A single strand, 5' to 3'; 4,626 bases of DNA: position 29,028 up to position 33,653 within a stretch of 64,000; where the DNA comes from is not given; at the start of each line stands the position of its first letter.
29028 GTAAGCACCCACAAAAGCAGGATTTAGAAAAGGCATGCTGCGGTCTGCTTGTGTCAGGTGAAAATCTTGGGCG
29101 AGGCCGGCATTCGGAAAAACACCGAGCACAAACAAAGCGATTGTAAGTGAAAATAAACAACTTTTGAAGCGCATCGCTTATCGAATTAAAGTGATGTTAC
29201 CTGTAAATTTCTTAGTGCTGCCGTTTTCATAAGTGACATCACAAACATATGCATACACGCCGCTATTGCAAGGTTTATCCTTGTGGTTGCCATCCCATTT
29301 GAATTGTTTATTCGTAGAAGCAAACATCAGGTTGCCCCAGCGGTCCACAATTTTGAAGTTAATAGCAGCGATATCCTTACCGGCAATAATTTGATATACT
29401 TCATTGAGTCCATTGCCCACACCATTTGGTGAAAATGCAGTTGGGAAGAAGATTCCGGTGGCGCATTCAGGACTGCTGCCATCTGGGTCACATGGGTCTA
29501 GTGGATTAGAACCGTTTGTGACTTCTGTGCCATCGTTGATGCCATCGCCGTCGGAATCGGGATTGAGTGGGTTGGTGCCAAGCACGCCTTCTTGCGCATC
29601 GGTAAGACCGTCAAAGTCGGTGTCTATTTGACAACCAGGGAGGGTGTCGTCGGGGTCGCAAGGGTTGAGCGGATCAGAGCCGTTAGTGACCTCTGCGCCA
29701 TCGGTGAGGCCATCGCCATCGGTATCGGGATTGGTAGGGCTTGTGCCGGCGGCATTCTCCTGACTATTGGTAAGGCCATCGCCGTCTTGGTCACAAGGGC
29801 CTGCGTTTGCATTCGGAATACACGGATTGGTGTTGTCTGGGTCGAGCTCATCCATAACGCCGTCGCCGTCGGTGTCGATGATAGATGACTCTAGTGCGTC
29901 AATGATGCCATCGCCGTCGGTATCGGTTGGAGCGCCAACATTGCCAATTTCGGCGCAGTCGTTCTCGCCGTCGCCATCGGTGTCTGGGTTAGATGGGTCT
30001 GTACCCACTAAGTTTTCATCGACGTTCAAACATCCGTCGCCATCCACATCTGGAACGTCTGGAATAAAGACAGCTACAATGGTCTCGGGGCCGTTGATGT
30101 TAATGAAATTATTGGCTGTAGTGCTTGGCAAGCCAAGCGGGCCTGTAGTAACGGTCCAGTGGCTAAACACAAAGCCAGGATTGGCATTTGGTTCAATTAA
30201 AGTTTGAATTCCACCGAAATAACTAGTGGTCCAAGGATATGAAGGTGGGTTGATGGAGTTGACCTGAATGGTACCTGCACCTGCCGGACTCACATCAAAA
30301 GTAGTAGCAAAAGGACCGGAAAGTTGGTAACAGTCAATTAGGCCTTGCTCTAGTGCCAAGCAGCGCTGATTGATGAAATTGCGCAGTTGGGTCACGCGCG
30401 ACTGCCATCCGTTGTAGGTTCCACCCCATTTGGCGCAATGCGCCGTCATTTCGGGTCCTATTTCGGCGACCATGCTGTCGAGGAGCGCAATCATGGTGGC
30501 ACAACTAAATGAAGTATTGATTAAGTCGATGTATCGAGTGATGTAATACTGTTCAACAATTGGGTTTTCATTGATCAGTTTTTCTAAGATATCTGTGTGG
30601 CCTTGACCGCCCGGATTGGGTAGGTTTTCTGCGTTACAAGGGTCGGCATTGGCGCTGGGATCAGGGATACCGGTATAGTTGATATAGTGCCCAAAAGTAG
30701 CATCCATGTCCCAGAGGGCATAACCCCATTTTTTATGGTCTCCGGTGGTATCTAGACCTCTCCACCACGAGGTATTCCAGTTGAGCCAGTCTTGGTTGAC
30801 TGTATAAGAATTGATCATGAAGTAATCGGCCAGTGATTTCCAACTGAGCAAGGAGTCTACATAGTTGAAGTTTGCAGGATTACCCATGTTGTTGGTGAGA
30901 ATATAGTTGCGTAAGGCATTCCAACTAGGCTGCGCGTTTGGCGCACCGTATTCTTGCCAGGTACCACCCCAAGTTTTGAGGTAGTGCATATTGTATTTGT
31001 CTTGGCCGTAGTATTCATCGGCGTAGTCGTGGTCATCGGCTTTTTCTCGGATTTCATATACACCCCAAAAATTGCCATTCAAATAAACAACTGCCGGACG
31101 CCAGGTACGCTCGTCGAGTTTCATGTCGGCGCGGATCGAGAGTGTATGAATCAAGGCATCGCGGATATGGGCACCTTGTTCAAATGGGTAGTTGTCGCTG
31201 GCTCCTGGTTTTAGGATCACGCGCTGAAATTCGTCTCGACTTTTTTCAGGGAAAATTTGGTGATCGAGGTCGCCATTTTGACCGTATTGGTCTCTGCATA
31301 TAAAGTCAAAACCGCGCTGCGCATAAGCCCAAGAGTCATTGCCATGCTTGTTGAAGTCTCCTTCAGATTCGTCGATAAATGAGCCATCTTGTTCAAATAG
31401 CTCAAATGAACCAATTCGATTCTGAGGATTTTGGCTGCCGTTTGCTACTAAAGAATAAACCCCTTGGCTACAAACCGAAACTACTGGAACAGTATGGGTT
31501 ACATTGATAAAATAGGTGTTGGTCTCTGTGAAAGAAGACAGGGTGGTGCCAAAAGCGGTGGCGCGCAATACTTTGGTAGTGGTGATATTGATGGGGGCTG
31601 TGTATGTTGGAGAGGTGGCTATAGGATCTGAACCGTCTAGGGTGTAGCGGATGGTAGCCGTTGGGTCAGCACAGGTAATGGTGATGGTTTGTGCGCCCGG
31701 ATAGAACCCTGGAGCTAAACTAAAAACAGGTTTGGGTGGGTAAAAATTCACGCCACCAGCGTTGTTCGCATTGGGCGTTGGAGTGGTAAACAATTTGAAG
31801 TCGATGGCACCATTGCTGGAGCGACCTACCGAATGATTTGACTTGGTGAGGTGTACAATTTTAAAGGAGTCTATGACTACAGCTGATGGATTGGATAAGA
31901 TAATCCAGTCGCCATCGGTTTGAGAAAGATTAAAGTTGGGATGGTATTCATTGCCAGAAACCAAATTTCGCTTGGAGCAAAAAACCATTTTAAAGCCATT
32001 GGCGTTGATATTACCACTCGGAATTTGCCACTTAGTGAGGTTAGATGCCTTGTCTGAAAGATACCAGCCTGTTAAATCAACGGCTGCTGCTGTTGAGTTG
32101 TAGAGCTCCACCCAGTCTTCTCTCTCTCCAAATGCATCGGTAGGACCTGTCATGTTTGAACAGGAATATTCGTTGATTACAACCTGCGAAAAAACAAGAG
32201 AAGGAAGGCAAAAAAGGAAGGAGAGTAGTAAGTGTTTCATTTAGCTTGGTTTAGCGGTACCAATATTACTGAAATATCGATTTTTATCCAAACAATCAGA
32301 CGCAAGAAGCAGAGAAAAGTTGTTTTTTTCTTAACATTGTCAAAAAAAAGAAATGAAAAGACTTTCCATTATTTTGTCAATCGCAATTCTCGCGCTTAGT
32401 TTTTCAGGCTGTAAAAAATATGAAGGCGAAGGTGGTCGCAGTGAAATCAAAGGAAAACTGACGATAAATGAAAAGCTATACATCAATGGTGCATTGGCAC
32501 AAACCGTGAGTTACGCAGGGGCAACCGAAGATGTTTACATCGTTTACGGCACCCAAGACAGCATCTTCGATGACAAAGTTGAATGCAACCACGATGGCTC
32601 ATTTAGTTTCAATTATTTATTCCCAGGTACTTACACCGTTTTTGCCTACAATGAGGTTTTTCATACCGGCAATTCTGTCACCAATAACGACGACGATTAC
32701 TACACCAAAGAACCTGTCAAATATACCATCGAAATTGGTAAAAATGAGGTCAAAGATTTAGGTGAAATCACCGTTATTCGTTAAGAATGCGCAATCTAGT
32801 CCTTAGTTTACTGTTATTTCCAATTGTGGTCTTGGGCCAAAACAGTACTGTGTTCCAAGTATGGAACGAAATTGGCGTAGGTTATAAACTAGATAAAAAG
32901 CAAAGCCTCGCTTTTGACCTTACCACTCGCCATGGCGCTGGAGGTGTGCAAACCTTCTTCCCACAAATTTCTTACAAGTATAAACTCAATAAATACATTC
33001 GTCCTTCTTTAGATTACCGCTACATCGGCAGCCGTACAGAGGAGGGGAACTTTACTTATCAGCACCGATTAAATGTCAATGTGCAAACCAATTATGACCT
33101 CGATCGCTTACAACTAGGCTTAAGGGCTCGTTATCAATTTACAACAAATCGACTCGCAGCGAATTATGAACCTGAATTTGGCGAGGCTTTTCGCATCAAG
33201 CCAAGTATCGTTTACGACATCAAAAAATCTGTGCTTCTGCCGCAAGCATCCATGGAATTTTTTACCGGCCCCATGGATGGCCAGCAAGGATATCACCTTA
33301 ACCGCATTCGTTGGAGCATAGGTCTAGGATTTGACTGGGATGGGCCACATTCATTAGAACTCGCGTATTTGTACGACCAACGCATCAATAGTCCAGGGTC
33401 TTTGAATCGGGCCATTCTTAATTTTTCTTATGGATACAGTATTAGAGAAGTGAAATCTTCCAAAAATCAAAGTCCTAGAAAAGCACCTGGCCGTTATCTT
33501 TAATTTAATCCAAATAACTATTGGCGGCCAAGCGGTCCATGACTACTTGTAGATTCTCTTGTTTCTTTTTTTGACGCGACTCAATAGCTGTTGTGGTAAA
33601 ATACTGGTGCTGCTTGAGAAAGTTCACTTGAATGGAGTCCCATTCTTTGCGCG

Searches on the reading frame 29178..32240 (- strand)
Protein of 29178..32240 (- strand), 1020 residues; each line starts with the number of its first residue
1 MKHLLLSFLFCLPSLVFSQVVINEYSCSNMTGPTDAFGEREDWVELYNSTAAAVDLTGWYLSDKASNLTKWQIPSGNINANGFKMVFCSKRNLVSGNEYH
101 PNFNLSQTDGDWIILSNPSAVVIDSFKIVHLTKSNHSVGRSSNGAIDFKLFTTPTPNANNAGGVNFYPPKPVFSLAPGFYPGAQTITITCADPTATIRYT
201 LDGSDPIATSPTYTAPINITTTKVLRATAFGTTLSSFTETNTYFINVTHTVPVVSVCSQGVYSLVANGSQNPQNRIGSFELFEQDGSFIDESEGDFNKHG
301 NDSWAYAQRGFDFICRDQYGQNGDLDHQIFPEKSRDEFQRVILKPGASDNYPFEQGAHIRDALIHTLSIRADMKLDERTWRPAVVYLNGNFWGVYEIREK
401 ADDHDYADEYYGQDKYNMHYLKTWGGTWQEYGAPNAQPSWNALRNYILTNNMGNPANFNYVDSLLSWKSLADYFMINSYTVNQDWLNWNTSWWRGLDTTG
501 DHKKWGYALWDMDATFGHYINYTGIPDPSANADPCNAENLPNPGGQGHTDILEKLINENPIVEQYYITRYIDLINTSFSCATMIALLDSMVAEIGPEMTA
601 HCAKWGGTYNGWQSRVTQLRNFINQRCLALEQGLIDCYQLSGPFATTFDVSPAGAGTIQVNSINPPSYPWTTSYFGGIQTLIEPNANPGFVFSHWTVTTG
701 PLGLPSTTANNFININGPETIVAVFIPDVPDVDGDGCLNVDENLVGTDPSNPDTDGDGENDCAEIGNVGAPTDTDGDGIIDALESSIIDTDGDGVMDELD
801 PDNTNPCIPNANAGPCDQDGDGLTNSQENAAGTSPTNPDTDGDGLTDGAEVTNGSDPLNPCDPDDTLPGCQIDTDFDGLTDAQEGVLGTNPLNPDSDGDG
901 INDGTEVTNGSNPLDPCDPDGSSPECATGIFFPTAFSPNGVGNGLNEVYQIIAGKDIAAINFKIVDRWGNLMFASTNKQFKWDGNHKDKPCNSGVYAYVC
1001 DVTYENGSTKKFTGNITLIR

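Call 78: search_protein_families(library=pfam, proteins=[window:29178-32240:-], max_evalue=0.00001)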
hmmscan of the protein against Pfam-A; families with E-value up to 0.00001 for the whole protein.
window:29178-32240:- (1020 aa): 6 families
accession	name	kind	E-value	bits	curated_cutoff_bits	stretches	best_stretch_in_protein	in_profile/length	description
PF08757.17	CotH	-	4.1e-28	99.3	23.8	1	299-626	4-318/322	CotH kinase protein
PF18884.5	TSP3_bac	-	1.5e-26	92.3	25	2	839-860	1-22/22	Bacterial TSP3 repeat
PF13290.12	CHB_HEX_C_1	-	1.1e-16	60.9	22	1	176-233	2-59/67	Chitobiase/beta-hexosaminidase C-terminal domain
PF00932.25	LTD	-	6.4e-14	52.7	34.3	1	18-128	6-107/109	Lamin Tail Domain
PF13585.12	CHU_C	-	2.1e-13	50.7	27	1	932-1018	3-86/86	CHU_C Type IX secretion signal domain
PF13287.12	Fn3_assoc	-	3.1e-13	50.1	23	1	186-242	1-58/59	Fn3 associated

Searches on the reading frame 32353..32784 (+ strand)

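Call 3: search_protein_families(library=pfam, proteins=[window:32353-32784:+], max_evalue=1)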
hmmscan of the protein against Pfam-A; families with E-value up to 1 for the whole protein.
window:32353-32784:+ (143 aa): 4 families
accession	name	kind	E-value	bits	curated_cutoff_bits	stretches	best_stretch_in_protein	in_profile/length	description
PF13620.12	CarboxypepD_reg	-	0.0031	18.2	32.3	1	68-114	24-72/82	Carboxypeptidase regulatory-like domain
PF14686.12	fn3_3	-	0.0035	17.5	24.4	1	77-101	30-54/75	Polysaccharide lyase family 4, domain II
PF07495.19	Y_Y_Y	-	0.03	14.6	26.6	1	71-99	16-45/65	Y_Y_Y domain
PF23193.1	NOMO_3rd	-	0.045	14.2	27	1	76-101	62-87/120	NOMO third transthyretin-like domain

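Call 4: search_protein_families(library=ncbifam, proteins=[window:32353-32784:+], max_evalue=1)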
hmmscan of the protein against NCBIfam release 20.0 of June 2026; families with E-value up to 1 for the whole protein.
window:32353-32784:+ (143 aa): 1 family
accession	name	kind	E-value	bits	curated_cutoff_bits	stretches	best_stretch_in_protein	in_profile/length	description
NF047847.2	SS_mature_LptM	equivalog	0.72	10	27.7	1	1-20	1-20/31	LPS translocon maturation chaperone LptM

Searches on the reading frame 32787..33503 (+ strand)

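Call 3: search_protein_families(library=pfam, proteins=[window:32787-33503:+], max_evalue=1)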
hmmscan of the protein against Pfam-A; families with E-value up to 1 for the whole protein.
window:32787-33503:+ (238 aa): 3 families
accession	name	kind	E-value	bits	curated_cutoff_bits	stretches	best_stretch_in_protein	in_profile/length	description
PF10677.15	DUF2490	-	1.2e-17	64.7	29.8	1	23-199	1-177/186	Protein of unknown function (DUF2490)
PF07642.17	BBP2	-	0.0045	16.7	26.2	1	26-116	171-266/339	Putative beta-barrel porin-2, OmpL-like. bbp2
PF13505.12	OMP_b-brl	-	0.013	16.1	28.7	1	29-122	24-99/175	Outer membrane protein beta-barrel domain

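Call 4: search_protein_families(library=ncbifam, proteins=[window:32787-33503:+], max_evalue=1)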
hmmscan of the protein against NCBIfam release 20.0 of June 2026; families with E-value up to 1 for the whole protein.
window:32787-33503:+ (238 aa): 2 families
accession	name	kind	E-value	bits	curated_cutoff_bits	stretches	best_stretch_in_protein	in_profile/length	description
NF049946.1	TonB_dep_CU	exception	0.016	13.5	700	1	60-132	598-666/683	TonB-dependent receptor, CU motif-type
NF049866.1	outer_TDE1717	subfamily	0.06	13.3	135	1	23-132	19-118/210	TDE1717 family outer membrane beta-barrel protein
